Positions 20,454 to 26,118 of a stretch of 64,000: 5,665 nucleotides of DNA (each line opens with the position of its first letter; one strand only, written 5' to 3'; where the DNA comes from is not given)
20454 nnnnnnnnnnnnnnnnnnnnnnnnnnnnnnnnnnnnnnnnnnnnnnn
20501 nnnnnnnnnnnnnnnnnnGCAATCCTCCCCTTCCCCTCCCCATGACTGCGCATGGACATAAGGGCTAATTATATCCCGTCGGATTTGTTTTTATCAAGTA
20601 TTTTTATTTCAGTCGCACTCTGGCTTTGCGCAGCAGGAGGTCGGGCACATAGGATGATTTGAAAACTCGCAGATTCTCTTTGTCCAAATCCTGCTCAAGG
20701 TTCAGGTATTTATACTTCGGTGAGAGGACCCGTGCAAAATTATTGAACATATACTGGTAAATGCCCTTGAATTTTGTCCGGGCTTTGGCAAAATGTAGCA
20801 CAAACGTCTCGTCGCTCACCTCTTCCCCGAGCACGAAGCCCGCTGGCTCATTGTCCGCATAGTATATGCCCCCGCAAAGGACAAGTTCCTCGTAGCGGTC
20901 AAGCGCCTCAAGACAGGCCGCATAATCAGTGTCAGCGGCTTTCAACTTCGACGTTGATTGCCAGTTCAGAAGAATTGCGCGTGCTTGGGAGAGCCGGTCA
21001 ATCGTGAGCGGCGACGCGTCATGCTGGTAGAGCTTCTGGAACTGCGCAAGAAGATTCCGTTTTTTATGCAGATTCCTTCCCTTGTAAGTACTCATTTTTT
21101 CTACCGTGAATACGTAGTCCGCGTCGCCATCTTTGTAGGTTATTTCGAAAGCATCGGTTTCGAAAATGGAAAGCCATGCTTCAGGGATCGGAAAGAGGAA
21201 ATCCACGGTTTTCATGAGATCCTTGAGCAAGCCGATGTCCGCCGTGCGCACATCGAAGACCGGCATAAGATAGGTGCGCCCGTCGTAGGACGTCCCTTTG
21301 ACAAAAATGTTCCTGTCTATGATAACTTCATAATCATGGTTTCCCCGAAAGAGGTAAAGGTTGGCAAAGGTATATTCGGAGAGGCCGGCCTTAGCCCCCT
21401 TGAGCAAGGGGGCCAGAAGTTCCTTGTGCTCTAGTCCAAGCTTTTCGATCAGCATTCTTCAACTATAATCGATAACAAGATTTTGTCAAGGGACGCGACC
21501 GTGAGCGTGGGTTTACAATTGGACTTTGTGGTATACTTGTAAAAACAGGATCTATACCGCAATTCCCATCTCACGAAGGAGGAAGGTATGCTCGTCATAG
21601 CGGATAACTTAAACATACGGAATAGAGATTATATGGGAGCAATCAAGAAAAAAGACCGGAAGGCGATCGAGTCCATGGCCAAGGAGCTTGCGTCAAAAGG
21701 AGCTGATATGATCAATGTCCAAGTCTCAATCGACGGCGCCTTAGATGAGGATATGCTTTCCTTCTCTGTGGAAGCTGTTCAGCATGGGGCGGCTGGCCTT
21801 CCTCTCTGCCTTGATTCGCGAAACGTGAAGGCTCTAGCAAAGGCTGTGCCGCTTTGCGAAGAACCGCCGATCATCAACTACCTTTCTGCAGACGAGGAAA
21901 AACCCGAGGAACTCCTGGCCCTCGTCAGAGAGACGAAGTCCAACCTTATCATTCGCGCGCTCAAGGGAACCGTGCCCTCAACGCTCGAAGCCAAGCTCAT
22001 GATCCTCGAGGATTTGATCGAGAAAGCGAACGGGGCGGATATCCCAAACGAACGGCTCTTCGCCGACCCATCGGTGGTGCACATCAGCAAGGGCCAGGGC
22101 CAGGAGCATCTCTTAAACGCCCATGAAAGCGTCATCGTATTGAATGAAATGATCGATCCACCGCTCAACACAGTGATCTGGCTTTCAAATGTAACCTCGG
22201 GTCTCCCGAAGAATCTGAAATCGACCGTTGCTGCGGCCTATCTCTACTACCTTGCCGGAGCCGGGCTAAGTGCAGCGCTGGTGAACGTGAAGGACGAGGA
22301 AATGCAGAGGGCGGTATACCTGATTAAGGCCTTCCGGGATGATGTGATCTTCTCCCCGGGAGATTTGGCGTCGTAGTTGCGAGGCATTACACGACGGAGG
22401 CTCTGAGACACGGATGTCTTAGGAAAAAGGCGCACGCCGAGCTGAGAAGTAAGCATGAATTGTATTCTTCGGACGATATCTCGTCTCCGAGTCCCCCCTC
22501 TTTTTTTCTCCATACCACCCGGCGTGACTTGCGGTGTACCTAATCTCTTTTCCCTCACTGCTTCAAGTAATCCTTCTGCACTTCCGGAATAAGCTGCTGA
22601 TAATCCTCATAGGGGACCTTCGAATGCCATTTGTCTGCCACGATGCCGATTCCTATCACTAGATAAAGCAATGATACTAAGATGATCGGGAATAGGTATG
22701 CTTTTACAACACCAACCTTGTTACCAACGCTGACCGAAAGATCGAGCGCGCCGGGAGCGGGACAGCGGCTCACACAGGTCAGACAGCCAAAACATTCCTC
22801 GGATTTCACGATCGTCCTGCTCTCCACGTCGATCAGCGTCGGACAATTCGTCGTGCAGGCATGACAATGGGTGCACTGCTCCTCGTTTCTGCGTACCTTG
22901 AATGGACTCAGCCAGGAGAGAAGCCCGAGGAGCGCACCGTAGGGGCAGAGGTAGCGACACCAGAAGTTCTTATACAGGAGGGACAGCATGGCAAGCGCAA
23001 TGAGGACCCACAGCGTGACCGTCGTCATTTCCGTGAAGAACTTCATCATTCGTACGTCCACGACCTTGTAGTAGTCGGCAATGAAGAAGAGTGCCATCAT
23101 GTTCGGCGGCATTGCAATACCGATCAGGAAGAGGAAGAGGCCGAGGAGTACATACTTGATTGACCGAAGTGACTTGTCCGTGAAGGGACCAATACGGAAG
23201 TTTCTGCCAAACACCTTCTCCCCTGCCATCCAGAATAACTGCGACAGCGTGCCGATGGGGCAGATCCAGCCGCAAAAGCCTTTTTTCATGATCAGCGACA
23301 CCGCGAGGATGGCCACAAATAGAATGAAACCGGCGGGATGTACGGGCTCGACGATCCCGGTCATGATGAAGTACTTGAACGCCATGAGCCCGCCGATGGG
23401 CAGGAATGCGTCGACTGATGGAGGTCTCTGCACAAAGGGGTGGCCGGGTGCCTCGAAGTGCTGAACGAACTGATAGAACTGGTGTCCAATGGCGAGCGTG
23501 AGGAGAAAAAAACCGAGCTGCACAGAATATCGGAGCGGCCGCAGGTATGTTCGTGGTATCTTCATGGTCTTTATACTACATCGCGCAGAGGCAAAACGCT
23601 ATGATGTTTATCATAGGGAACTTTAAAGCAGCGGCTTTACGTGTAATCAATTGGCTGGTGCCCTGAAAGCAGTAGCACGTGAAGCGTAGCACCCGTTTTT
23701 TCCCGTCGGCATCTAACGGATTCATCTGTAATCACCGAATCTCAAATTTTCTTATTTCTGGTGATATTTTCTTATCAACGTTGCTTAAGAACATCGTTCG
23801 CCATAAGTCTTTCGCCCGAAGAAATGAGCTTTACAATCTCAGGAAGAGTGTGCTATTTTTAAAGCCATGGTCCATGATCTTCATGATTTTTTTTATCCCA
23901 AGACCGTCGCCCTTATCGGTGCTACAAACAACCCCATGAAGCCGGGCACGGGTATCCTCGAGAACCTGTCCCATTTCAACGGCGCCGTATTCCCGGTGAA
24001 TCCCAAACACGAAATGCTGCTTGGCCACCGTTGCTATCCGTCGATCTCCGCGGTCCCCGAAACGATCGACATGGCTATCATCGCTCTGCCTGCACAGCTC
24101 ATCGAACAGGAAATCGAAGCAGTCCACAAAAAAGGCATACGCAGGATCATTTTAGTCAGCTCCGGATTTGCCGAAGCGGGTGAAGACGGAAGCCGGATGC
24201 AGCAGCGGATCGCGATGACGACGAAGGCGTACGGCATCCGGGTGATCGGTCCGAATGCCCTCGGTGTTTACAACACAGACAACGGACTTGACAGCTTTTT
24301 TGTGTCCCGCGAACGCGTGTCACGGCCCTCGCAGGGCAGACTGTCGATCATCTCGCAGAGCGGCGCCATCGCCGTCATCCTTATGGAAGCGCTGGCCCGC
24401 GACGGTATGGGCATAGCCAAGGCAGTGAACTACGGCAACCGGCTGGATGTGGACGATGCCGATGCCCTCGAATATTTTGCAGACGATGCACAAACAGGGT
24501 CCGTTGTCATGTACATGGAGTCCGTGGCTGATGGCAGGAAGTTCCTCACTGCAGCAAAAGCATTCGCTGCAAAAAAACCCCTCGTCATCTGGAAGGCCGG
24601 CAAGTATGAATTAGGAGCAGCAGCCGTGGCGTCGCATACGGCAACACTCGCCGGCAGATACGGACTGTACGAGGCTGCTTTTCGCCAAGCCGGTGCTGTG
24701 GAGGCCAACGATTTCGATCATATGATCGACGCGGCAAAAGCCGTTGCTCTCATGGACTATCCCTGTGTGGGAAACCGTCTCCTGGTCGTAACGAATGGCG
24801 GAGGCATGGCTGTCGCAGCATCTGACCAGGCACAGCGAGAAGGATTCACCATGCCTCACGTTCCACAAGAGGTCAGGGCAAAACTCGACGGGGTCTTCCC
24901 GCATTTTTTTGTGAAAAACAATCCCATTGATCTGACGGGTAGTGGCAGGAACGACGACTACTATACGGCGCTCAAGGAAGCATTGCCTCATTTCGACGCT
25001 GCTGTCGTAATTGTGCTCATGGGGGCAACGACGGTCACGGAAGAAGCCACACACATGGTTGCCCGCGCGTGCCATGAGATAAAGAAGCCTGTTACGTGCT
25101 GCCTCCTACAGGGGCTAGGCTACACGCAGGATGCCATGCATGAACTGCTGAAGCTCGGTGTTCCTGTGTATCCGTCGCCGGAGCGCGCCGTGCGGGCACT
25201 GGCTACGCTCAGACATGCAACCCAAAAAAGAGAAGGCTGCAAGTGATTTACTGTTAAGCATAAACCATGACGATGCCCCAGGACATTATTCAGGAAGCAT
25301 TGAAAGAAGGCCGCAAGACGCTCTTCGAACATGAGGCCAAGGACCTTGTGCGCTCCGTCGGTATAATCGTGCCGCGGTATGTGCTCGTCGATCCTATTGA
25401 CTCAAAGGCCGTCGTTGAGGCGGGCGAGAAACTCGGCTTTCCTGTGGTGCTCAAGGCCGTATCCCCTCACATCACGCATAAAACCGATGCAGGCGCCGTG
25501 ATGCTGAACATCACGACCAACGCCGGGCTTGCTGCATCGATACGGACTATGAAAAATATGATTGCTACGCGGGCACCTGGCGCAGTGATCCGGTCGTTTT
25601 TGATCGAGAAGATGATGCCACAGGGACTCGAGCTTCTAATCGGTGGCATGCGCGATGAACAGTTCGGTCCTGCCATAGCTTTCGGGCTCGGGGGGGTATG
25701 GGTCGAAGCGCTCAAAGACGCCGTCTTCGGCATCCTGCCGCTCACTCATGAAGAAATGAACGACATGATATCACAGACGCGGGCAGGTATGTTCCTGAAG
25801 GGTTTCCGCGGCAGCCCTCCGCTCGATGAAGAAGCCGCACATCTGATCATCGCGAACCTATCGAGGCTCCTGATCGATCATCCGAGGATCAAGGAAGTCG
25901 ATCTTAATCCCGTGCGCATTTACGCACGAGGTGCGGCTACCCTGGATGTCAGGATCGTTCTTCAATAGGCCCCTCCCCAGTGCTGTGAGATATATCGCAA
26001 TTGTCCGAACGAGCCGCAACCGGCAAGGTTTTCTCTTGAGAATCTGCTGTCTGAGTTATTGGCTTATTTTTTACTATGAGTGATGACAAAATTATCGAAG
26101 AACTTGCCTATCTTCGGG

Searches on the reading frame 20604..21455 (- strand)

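Call 36: search_protein_families(library=pfam, proteins=[window:20604-21455:-], max_evalue=0.0001)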
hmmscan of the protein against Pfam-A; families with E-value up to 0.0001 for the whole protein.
window:20604-21455:- (283 aa): 1 family
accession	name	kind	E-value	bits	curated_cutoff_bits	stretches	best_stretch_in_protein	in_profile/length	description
PF09924.15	LPG_synthase_C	-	3.4e-35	122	27.5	1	25-273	8-291/298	Phosphatidylglycerol lysyltransferase, C-terminal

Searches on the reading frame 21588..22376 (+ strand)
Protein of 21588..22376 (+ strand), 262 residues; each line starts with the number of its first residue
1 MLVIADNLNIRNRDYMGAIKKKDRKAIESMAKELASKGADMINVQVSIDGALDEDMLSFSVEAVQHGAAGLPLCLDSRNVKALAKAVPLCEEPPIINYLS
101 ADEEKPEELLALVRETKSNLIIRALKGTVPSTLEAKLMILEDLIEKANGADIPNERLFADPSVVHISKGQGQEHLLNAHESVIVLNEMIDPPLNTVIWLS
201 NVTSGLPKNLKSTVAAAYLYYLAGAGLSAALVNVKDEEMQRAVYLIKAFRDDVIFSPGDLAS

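Call 36: search_protein_families(library=pfam, proteins=[window:21588-22376:+], max_evalue=0.0001)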
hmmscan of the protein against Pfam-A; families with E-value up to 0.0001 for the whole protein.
window:21588-22376:+ (262 aa): 1 family
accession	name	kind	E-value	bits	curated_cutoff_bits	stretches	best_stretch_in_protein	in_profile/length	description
PF00809.28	Pterin_bind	-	3.5e-07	30.6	25.5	1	18-232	15-243/244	Pterin binding enzyme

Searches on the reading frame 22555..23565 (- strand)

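Call 36: search_protein_families(library=pfam, proteins=[window:22555-23565:-], max_evalue=0.0001)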
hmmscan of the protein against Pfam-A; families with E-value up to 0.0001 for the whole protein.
window:22555-23565:- (336 aa): 7 families
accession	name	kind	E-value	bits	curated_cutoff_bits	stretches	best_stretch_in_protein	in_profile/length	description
PF12801.12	Fer4_5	-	3.2e-18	65.8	22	2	75-120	1-46/48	4Fe-4S binding domain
PF13237.11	Fer4_10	-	3.5e-08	33.7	25.5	1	223-269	1-53/53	4Fe-4S dicluster domain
PF00037.32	Fer4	-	1.8e-07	31.1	21.1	0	226-243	3-20/24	4Fe-4S binding domain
PF14697.11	Fer4_21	-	4.5e-06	27.1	35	1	227-274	4-57/59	4Fe-4S dicluster domain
PF13187.11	Fer4_9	-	1.3e-05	25.5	27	0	230-270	1-49/52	4Fe-4S dicluster domain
PF12838.12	Fer4_7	-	1.4e-05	25.9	27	0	203-243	8-50/52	4Fe-4S dicluster domain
PF12797.12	Fer4_2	-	4.8e-05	23.5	24.5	0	223-243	2-22/22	4Fe-4S binding domain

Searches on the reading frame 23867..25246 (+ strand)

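Call 36: search_protein_families(library=pfam, proteins=[window:23867-25246:+], max_evalue=0.0001)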
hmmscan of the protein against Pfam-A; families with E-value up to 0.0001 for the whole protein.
window:23867-25246:+ (459 aa): 4 families
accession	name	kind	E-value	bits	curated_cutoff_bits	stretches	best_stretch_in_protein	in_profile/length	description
PF13607.11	Succ_CoA_lig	-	1.9e-46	157.7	27.4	1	156-292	1-137/138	Succinyl-CoA ligase like flavodoxin domain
PF13380.12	CoA_binding_2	-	1.7e-23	83.7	22.8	1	12-136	1-115/116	CoA binding domain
PF02629.25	CoA_binding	-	4.3e-10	40.7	22.3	1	11-100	3-97/97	CoA binding domain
PF19045.5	Ligase_CoA_2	-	2e-05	25.1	23.7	1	306-440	2-143/162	Ligase-CoA domain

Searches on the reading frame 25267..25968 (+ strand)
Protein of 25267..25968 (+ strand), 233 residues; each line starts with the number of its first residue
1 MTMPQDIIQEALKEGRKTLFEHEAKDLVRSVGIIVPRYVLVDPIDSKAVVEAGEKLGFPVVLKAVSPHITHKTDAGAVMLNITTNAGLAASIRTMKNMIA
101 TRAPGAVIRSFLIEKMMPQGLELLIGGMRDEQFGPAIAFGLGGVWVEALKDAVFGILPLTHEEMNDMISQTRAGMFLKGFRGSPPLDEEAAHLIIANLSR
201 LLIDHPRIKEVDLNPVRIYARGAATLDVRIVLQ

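Call 37: search_protein_families(library=pfam, proteins=[window:25267-25968:+], max_evalue=0.0001)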
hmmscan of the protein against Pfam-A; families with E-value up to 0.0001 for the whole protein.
window:25267-25968:+ (233 aa): 1 family
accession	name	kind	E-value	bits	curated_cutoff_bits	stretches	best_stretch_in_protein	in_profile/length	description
PF13549.11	ATP-grasp_5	-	2e-68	230.5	27.6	1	10-232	1-221/221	ATP-grasp domain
